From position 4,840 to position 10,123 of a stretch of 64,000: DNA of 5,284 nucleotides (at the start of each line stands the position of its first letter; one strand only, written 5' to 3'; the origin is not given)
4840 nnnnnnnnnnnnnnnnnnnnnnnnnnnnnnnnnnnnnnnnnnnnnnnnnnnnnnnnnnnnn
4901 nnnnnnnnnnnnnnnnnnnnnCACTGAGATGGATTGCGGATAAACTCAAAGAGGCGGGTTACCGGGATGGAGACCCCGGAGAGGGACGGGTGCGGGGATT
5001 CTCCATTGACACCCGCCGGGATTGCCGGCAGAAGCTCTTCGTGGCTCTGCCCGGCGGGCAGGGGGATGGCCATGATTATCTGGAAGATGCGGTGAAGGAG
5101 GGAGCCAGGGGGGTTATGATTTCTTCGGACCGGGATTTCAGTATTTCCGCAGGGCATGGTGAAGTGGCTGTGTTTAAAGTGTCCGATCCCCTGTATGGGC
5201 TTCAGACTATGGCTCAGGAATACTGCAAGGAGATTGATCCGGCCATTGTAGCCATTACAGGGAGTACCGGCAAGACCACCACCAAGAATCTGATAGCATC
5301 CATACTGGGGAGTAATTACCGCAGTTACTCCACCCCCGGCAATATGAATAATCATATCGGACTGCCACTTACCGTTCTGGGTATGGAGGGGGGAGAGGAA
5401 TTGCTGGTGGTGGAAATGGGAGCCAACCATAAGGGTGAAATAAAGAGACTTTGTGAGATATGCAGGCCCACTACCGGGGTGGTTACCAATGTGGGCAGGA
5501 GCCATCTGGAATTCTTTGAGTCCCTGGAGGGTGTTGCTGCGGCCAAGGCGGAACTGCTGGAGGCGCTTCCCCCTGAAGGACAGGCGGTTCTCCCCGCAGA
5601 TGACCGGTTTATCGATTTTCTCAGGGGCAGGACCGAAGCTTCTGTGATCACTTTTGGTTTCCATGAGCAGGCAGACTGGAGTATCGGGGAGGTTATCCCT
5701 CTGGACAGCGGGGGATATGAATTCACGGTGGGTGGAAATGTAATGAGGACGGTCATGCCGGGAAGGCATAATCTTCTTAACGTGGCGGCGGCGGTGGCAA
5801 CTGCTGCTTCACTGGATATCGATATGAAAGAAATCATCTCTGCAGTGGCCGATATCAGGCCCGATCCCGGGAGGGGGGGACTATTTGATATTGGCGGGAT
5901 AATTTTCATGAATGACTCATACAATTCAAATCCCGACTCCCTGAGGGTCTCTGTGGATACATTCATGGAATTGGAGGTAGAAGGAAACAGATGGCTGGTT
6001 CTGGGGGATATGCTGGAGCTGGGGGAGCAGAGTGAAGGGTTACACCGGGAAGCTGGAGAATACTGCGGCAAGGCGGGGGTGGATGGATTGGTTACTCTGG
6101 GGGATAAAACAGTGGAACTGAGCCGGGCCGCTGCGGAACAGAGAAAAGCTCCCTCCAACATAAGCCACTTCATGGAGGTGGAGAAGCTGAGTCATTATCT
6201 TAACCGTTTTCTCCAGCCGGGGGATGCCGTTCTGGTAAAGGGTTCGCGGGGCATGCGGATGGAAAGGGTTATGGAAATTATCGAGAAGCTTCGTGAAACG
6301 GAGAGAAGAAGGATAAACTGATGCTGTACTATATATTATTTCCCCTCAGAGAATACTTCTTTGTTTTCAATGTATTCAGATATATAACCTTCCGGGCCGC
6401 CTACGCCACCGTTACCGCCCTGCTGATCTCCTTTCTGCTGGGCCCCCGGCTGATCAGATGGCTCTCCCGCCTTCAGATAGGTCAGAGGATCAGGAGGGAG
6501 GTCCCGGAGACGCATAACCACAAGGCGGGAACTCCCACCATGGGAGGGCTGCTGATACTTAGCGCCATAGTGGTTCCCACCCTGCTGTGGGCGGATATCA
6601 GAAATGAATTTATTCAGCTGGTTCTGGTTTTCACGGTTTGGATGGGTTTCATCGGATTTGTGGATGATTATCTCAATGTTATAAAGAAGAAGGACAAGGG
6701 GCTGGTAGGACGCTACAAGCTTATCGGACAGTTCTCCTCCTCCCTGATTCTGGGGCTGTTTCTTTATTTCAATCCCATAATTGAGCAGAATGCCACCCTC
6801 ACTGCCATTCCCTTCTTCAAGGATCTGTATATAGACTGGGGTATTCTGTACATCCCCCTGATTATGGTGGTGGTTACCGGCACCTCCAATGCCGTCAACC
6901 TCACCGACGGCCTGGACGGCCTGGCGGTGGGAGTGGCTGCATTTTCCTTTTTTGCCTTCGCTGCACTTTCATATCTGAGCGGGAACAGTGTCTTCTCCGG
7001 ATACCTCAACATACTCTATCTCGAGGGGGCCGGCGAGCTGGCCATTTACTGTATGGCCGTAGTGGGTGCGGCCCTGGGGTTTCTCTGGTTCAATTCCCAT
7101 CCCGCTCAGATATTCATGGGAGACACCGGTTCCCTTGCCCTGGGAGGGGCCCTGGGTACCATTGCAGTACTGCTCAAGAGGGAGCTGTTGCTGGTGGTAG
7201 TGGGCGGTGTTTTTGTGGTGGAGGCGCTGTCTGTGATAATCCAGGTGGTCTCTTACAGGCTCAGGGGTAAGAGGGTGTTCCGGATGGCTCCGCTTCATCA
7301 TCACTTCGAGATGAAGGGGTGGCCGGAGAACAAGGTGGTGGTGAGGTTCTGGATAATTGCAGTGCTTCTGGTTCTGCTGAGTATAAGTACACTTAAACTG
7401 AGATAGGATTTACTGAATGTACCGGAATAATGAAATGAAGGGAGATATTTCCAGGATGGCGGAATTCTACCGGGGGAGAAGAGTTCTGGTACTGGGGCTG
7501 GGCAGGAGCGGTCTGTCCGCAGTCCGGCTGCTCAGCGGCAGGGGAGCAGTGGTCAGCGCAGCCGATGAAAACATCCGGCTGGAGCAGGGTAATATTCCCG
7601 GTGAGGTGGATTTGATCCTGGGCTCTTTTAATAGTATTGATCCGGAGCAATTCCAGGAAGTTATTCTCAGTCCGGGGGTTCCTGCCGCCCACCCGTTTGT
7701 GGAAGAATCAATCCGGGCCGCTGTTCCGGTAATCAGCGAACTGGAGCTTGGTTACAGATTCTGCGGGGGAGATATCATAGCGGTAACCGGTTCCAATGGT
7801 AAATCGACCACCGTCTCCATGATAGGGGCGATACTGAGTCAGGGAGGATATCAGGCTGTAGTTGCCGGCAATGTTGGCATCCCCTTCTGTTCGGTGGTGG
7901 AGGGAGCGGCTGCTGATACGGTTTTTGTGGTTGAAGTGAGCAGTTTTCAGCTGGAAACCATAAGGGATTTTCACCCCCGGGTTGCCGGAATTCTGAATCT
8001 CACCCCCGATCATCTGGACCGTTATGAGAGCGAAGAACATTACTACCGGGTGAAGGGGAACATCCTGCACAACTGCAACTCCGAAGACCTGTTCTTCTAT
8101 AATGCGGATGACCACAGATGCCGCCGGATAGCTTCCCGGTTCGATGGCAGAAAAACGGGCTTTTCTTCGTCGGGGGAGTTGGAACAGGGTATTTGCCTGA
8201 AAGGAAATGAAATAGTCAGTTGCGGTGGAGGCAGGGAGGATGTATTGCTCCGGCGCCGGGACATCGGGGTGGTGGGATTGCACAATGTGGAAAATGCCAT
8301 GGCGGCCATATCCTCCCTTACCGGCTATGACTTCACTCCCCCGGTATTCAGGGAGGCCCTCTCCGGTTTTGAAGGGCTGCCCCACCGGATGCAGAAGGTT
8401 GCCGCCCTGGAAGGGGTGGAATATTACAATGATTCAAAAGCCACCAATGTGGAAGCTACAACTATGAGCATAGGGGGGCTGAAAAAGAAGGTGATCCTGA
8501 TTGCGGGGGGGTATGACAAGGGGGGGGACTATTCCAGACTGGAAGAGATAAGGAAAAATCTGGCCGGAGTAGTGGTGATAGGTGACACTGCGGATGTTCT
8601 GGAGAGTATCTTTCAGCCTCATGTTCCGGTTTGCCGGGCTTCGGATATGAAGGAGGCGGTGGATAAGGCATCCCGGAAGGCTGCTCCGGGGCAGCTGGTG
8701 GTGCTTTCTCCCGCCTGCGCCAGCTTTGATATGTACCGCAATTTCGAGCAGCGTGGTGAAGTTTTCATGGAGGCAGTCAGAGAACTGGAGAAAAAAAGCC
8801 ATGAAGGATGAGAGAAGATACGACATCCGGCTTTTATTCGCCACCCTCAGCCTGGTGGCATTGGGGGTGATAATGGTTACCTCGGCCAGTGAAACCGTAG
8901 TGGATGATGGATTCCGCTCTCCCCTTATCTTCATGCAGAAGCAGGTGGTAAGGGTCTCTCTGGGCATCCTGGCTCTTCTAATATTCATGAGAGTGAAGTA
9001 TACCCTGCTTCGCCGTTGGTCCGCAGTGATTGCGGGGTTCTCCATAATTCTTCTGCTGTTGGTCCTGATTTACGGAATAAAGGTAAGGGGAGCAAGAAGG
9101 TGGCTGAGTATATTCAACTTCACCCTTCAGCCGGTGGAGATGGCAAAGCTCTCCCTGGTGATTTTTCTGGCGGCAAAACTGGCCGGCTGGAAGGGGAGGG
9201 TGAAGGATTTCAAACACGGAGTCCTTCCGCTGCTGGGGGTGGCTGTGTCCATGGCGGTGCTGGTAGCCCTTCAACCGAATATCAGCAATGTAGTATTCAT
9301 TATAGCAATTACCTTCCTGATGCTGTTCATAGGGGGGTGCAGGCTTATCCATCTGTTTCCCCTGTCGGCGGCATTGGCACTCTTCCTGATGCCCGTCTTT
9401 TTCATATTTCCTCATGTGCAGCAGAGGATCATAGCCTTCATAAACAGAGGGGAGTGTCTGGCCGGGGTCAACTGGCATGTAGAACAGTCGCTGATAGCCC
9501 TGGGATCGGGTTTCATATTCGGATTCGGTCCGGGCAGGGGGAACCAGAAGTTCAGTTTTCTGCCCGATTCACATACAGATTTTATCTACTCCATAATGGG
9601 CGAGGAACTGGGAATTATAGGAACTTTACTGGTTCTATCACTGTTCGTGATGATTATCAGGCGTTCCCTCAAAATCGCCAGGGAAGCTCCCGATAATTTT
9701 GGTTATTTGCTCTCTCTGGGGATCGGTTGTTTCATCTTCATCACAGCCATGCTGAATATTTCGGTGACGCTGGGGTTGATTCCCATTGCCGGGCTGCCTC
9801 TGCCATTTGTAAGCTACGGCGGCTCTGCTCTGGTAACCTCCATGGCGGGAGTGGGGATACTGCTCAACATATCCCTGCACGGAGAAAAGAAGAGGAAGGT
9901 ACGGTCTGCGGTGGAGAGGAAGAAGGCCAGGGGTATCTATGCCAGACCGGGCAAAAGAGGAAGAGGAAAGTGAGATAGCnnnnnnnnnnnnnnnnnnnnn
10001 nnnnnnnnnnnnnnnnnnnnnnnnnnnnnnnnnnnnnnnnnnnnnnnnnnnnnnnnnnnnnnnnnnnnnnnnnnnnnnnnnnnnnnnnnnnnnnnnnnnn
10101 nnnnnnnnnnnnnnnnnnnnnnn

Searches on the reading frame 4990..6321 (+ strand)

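Call 77: search_protein_families(library=pfam, proteins=[window:4990-6321:+], max_evalue=1e-8)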
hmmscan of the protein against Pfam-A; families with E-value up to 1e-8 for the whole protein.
window:4990-6321:+ (443 aa): 2 families
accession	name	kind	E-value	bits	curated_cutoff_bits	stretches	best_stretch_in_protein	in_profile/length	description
PF08245.18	Mur_ligase_M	-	3.4e-46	158.2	24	1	89-272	1-200/200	Mur ligase middle domain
PF02875.26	Mur_ligase_C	-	1.4e-17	65.1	28.4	1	302-420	10-127/127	Mur ligase, glutamate ligase domain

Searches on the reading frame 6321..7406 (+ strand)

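Call 77: search_protein_families(library=pfam, proteins=[window:6321-7406:+], max_evalue=1e-8)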
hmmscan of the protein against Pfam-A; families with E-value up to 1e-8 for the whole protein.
window:6321-7406:+ (361 aa): 1 family
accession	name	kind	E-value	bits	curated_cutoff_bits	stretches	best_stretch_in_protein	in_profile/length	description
PF00953.26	Glycos_transf_4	-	2e-35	122.6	27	1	100-285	3-159/160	Glycosyl transferase family 4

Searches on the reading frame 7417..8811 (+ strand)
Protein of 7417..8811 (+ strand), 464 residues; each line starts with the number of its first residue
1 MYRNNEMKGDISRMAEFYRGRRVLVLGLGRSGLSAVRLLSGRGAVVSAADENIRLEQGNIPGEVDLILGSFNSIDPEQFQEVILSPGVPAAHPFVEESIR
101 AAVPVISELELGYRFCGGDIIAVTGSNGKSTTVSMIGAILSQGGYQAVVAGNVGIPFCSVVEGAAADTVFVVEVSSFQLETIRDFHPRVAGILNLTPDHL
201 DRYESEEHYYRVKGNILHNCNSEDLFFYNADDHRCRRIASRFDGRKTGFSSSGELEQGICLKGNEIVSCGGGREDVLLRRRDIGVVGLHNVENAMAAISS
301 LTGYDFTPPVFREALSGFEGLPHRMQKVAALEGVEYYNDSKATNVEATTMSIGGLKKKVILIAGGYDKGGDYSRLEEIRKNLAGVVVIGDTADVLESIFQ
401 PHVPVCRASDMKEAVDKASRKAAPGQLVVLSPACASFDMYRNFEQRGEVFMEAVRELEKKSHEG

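Call 77: search_protein_families(library=pfam, proteins=[window:7417-8811:+], max_evalue=1e-8)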
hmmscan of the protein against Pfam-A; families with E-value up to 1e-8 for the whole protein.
window:7417-8811:+ (464 aa): 3 families
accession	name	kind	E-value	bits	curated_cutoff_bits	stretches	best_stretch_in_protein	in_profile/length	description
PF08245.18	Mur_ligase_M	-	8.4e-27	94.9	24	1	123-299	1-198/200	Mur ligase middle domain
PF21799.2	MurD-like_N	-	5.2e-13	49.5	27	1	22-106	2-87/88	Mur ligase MurD-like, N-terminal domain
PF02875.26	Mur_ligase_C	-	3.3e-12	47.8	28.4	1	323-434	1-127/127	Mur ligase, glutamate ligase domain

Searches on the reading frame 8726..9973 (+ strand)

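Call 77: search_protein_families(library=pfam, proteins=[window:8726-9973:+], max_evalue=1e-8)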
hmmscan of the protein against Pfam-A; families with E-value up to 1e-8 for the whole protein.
window:8726-9973:+ (415 aa): 1 family
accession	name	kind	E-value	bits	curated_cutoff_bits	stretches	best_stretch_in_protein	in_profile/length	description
PF01098.24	FTSW_RODA_SPOVE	-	2.1e-90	303.8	26.4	1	36-385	3-353/356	Cell cycle protein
